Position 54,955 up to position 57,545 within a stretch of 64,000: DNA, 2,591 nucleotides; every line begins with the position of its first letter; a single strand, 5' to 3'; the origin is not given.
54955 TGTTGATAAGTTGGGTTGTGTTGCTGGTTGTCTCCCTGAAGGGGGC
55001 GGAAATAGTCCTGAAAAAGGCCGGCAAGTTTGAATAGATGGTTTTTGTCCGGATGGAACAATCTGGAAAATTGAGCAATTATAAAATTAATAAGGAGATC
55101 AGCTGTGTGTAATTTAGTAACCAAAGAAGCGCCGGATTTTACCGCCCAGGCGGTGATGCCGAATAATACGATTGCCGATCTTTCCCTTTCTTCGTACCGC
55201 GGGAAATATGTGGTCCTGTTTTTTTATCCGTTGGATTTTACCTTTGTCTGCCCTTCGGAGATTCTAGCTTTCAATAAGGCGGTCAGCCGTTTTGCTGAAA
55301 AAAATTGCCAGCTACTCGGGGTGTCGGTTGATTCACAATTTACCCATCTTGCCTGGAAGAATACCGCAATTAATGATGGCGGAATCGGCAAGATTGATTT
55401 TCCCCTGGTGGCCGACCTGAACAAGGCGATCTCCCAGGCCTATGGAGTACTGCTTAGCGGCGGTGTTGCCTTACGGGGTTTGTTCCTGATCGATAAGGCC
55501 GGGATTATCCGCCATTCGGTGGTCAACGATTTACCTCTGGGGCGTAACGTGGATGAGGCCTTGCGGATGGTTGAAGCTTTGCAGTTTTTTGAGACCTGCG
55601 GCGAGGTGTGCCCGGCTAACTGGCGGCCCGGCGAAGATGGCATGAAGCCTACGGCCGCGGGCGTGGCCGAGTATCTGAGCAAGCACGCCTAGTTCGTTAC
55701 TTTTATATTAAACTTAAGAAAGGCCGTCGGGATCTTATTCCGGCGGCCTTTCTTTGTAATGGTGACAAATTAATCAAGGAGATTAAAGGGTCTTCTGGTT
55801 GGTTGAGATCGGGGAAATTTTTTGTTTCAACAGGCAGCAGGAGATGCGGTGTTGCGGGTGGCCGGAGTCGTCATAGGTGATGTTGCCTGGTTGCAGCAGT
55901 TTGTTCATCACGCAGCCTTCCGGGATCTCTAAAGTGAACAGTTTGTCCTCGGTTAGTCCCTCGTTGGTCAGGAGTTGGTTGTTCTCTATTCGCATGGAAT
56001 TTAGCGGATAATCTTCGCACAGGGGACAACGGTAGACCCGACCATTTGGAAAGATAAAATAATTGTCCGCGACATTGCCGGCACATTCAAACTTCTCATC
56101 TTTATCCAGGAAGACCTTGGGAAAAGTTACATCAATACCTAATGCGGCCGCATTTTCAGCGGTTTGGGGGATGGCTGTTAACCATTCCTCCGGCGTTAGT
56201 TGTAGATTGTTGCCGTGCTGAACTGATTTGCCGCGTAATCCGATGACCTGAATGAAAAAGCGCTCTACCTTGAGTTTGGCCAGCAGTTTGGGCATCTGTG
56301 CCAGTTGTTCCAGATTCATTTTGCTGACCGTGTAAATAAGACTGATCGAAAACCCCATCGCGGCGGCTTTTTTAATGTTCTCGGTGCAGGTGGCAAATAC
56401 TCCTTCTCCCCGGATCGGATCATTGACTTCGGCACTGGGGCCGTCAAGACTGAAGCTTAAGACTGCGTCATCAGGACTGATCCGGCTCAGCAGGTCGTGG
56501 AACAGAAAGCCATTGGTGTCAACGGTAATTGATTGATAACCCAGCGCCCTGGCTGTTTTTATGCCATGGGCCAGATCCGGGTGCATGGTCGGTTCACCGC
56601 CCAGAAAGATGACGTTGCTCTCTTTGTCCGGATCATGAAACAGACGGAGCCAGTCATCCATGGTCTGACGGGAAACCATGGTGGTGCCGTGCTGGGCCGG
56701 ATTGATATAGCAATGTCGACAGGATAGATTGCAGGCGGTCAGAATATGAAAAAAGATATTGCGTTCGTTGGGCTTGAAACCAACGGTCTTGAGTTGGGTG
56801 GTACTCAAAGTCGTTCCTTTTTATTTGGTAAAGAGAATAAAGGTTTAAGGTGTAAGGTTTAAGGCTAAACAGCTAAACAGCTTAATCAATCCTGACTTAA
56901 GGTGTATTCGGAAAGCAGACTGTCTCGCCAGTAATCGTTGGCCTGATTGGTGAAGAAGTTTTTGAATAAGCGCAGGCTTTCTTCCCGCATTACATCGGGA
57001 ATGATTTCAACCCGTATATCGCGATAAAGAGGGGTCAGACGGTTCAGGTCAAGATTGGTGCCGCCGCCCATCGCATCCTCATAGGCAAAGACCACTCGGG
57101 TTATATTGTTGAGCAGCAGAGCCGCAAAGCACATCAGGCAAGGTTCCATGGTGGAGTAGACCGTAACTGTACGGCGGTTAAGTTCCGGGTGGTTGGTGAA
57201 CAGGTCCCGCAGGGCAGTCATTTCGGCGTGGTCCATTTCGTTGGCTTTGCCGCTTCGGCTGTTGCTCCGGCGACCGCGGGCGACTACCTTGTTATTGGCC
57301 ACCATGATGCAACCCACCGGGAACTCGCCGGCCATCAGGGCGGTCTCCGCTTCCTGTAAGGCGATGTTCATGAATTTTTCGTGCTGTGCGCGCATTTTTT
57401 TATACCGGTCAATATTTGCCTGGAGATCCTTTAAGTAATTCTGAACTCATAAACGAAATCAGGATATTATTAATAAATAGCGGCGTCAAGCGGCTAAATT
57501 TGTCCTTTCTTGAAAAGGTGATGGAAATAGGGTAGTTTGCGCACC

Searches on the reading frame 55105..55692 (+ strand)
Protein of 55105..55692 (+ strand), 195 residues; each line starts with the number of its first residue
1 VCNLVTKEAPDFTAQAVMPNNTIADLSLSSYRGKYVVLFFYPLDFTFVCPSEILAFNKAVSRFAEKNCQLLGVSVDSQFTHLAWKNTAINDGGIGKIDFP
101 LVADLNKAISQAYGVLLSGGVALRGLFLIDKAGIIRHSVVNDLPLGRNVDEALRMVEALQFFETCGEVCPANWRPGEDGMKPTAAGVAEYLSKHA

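Call 41: search_protein_families(library=pfam, proteins=[window:55105-55692:+])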
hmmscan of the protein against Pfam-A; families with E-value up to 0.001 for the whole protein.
window:55105-55692:+ (195 aa): 3 families
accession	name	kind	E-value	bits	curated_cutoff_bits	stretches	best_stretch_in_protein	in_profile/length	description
PF00578.27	AhpC-TSA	-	1.8e-37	128.5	26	1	5-137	1-123/124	AhpC/TSA family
PF08534.16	Redoxin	-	1.8e-17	64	26.6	1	6-146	3-139/148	Redoxin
PF10417.14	1-cysPrx_C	-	6.5e-12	45.7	21.1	1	158-193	1-41/41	C-terminal domain of 1-Cys peroxiredoxin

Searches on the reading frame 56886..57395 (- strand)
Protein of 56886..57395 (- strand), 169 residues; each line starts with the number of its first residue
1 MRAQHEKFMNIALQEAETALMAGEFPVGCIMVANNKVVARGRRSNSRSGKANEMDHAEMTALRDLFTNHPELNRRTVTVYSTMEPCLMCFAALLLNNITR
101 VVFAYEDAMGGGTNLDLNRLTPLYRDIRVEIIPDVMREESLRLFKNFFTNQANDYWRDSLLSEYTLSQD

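Call 41: search_protein_families(library=pfam, proteins=[window:56886-57395:-])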
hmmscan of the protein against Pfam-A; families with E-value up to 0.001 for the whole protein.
window:56886-57395:- (169 aa): 5 families
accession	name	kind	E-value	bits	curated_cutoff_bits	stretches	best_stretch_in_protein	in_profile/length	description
PF00383.29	dCMP_cyt_deam_1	-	3.5e-21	75.4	25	1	4-104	3-101/102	Cytidine and deoxycytidylate deaminase zinc-binding region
PF14437.12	MafB19-deam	-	3.1e-19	69.7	27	1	4-150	2-140/142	MafB19-like deaminase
PF18778.7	NAD1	-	0.00031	21.3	27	1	43-93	35-90/175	Novel AID APOBEC clade 1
PF14439.12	Bd3614-deam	-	0.00048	20.5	38.5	1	36-107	20-92/113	Bd3614-like deaminase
PF18750.7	SNAD4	-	0.0005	20.6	27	1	46-93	28-71/130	Secreted Novel AID/APOBEC-like Deaminase 4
